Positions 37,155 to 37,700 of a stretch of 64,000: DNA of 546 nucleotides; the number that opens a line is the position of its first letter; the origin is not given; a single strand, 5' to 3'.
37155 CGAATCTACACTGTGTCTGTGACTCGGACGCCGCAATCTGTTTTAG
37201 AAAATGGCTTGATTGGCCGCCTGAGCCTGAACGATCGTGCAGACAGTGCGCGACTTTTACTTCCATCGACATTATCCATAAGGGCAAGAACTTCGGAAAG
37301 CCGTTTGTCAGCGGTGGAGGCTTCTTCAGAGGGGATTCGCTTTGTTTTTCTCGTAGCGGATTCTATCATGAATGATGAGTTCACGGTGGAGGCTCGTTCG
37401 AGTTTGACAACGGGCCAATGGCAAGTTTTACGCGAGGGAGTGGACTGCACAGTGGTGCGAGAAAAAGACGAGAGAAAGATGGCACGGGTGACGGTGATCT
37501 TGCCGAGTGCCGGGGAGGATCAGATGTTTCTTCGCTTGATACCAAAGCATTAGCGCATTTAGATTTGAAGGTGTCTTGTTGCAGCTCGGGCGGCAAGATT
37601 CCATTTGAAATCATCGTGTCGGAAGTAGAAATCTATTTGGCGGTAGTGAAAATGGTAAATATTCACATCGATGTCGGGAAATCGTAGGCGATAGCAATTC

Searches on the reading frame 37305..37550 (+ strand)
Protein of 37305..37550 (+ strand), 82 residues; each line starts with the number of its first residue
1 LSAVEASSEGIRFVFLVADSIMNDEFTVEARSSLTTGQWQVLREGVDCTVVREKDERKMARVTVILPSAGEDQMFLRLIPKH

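Call 12: find_homologous_proteins(query=A1, max_evalue=0.01)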
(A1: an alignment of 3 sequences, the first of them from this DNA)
Query A1 (3 sequences) (82 aa, profile of the alignment): 1 proteins with E <= 0.01 among 40 candidates.
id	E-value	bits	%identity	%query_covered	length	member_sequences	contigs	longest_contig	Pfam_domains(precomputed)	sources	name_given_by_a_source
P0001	2.6e-26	109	38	100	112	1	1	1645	-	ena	-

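Call 46: find_encoding_contigs(protein=P0001, flank=10000, max_places=4)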
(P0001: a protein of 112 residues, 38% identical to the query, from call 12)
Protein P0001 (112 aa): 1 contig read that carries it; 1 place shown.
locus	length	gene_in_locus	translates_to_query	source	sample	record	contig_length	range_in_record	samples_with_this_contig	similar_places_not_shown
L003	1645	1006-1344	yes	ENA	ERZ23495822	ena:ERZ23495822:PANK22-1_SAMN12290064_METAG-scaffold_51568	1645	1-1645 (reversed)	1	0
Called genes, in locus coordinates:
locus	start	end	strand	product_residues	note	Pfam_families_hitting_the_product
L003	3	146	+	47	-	?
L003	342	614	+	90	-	-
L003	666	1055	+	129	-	PF12733:Cadherin-like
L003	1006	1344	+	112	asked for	-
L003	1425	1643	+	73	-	?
